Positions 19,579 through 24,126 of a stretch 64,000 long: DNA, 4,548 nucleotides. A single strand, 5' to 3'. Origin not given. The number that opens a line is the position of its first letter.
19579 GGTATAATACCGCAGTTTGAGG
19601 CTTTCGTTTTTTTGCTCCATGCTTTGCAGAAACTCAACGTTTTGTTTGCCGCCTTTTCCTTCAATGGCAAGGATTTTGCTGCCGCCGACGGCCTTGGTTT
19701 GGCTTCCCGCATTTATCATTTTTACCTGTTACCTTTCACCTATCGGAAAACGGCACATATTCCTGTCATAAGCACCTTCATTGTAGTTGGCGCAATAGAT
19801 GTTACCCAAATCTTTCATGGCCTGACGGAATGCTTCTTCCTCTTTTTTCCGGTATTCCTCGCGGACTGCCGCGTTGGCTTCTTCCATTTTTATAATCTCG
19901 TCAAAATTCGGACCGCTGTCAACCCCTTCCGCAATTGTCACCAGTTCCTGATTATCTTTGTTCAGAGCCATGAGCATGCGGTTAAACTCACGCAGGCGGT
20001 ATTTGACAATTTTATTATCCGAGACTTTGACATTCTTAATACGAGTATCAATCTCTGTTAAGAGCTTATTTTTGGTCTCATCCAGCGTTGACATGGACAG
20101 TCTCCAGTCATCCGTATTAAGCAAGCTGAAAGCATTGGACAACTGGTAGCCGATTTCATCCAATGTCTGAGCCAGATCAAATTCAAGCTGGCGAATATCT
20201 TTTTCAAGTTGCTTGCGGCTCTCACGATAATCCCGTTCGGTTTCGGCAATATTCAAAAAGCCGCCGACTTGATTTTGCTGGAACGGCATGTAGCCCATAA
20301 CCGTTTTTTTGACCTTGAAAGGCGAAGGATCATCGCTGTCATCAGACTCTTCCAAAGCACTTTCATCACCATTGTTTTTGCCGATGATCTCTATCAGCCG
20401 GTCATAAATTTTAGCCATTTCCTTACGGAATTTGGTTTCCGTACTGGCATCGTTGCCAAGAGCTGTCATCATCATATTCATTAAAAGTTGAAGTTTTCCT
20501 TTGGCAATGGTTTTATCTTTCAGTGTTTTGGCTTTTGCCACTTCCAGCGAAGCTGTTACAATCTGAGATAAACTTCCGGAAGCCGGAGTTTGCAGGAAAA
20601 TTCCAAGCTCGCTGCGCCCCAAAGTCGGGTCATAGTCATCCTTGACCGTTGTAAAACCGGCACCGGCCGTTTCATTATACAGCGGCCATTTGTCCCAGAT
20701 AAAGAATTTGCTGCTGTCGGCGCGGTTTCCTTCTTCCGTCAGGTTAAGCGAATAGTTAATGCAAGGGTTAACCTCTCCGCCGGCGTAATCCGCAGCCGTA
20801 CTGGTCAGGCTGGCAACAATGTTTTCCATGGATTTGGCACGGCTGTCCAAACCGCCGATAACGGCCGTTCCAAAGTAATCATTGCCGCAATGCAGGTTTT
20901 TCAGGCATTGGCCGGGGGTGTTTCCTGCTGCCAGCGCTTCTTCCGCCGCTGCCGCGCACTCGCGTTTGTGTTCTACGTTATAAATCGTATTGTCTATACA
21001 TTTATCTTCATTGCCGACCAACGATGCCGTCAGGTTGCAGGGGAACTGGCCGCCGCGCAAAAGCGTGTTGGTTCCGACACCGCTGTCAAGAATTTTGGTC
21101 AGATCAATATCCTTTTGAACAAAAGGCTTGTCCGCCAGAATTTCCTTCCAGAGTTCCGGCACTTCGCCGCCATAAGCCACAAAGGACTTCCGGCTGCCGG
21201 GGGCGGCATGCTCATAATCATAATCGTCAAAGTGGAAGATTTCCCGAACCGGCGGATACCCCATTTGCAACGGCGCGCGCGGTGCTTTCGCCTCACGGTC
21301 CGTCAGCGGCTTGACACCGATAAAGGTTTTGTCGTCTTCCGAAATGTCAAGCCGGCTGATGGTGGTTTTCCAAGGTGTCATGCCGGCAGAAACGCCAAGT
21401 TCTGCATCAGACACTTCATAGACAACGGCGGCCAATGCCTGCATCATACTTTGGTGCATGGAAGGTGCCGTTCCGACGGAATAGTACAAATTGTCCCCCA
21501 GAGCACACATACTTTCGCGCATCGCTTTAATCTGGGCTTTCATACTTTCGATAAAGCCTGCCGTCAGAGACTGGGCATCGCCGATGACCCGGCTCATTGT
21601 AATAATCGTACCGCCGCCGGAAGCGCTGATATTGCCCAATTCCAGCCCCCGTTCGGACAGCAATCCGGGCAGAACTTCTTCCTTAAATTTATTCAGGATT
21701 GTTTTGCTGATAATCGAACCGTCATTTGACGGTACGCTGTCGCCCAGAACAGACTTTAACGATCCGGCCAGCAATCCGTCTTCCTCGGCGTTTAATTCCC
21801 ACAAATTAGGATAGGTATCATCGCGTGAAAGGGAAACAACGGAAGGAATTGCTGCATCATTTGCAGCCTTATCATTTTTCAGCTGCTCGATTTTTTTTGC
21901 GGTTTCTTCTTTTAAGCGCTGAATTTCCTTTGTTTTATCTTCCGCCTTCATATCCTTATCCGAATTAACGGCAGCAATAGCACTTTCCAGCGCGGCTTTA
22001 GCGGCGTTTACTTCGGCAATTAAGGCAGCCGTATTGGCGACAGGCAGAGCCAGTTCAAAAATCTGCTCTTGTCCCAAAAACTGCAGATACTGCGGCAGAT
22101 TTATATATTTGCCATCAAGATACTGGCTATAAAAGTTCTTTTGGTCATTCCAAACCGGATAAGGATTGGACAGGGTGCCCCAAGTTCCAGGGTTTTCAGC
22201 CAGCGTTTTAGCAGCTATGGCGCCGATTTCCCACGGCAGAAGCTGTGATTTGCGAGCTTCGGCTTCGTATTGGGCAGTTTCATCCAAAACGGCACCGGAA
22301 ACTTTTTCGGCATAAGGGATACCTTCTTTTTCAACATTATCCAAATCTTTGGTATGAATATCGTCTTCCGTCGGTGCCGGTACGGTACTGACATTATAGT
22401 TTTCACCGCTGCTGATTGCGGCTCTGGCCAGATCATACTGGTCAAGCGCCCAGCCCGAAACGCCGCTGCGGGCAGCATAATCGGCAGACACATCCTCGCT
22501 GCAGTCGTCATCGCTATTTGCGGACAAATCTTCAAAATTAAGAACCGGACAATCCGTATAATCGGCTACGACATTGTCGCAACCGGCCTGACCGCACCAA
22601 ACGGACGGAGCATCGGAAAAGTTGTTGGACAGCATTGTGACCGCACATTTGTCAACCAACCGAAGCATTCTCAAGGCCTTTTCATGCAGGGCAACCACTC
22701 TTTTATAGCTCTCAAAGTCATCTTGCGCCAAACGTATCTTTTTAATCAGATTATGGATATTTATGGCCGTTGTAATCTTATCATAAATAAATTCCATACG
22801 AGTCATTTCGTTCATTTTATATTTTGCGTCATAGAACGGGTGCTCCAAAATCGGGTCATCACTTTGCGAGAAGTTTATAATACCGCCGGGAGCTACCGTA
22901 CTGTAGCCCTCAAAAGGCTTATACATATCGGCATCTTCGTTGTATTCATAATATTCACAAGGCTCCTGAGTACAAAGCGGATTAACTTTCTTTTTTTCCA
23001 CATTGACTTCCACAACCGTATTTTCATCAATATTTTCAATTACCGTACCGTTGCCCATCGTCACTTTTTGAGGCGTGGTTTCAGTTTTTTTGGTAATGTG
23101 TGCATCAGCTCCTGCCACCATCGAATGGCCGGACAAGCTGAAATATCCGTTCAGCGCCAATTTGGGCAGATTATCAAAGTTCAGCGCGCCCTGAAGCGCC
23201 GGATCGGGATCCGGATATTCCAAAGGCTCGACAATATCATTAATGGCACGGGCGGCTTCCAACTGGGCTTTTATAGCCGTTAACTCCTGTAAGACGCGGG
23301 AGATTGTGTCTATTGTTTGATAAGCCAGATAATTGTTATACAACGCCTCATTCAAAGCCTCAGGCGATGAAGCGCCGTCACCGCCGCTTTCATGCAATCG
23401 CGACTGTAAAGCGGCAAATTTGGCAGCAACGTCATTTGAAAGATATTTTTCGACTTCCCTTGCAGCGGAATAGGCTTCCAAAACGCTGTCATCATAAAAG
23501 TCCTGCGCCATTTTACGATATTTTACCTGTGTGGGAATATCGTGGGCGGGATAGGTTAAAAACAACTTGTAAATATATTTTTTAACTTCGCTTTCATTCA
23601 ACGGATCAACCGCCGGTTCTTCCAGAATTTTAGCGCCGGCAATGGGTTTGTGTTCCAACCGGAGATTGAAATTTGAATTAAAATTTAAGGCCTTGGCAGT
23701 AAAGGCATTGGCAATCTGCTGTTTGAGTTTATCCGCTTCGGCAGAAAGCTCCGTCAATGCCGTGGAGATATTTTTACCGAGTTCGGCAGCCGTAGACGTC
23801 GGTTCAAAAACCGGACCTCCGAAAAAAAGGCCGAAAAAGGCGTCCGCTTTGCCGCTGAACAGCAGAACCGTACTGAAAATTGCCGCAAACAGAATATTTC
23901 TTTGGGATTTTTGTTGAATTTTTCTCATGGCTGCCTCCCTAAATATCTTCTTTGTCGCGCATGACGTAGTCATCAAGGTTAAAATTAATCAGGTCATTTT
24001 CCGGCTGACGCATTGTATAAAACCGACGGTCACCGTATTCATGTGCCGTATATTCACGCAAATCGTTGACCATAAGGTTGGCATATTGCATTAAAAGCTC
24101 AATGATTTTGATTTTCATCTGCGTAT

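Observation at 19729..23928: No polytopic VirB6 or TrbL; its slot holds a 1400-aa secreted, cysteine-rich coiled-coil protein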

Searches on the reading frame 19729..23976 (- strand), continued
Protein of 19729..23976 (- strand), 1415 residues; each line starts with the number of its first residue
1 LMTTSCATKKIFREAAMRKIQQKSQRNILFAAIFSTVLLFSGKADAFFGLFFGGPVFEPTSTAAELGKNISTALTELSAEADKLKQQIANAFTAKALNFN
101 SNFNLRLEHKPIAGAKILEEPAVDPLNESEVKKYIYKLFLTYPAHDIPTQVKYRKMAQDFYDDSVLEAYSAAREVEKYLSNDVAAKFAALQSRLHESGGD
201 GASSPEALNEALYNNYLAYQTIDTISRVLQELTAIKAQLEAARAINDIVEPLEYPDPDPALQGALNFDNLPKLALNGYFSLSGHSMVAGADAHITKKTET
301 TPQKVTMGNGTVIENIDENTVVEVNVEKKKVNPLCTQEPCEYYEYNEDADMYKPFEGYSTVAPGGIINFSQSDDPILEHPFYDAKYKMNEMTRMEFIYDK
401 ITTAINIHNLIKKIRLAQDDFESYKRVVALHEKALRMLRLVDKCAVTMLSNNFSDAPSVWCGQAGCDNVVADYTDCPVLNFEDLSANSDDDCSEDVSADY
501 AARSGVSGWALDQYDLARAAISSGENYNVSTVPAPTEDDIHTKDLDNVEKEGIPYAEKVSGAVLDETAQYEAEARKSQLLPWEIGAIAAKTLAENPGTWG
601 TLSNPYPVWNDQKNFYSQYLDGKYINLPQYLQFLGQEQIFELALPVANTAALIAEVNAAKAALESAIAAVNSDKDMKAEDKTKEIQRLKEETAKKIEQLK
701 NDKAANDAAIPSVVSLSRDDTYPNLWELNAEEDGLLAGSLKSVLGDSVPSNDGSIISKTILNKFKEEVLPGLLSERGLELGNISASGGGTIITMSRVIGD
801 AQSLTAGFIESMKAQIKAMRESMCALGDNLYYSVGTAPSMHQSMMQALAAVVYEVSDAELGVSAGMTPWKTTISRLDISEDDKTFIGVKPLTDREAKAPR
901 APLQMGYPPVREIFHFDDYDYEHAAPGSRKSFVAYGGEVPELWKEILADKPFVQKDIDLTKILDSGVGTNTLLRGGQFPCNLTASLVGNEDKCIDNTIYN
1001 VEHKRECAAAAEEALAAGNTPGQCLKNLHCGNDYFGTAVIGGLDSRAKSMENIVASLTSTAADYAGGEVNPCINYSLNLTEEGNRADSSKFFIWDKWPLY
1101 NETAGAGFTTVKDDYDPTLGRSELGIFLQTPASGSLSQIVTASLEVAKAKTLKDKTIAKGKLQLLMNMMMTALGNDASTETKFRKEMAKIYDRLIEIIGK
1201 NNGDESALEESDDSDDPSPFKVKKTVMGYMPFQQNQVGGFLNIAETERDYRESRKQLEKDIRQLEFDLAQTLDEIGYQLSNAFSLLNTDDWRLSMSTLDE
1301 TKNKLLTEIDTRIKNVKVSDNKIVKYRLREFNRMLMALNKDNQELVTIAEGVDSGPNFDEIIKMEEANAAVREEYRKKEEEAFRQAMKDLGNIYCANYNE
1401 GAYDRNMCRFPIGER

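Call 85: search_dna_similar(query=window:19729-23928:-, collection=plasmids, mode=protein, max_evalue=0.001, max_rows=10)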
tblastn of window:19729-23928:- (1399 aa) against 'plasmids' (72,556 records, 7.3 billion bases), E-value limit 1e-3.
No match.

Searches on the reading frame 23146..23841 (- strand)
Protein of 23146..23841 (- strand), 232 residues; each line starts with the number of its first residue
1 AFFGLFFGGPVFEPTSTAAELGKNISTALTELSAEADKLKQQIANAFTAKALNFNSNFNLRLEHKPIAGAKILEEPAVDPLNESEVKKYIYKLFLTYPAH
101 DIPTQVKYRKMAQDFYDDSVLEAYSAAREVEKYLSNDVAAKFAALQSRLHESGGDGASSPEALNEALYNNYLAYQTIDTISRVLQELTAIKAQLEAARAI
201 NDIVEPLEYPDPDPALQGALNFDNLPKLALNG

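Call 78: search_solved_structures(query=A8, max_evalue=10, show_alignments=3)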
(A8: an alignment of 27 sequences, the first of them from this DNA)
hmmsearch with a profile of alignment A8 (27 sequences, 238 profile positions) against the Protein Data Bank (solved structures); distinct sequences matched with E-value up to 10: 7.
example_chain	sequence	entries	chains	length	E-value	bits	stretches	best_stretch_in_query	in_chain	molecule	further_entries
5yl9_A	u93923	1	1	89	0.15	15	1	9-57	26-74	Spike glycoprotein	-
5j0i_A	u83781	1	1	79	0.3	14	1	122-168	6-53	Designed protein 2L6HC3_12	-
8gi0_F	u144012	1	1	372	0.4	13.6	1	5-64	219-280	Peroxisomal membrane protein PEX14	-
5zhy_A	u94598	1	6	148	0.63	13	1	10-55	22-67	Spike glycoprotein, Spike glycoprotein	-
9i1r_J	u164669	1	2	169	0.74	12.7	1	65-120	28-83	Allophycocyanin beta-18 subunit apoprotein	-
5zuv_A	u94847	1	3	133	1.1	12.1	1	10-58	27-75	Spike glycoprotein,Spike glycoprotein,inhibitor EK1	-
4y6w_A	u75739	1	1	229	3.5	10.5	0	167-195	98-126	NaB(AB)3ACb - light chain TPR-like repeats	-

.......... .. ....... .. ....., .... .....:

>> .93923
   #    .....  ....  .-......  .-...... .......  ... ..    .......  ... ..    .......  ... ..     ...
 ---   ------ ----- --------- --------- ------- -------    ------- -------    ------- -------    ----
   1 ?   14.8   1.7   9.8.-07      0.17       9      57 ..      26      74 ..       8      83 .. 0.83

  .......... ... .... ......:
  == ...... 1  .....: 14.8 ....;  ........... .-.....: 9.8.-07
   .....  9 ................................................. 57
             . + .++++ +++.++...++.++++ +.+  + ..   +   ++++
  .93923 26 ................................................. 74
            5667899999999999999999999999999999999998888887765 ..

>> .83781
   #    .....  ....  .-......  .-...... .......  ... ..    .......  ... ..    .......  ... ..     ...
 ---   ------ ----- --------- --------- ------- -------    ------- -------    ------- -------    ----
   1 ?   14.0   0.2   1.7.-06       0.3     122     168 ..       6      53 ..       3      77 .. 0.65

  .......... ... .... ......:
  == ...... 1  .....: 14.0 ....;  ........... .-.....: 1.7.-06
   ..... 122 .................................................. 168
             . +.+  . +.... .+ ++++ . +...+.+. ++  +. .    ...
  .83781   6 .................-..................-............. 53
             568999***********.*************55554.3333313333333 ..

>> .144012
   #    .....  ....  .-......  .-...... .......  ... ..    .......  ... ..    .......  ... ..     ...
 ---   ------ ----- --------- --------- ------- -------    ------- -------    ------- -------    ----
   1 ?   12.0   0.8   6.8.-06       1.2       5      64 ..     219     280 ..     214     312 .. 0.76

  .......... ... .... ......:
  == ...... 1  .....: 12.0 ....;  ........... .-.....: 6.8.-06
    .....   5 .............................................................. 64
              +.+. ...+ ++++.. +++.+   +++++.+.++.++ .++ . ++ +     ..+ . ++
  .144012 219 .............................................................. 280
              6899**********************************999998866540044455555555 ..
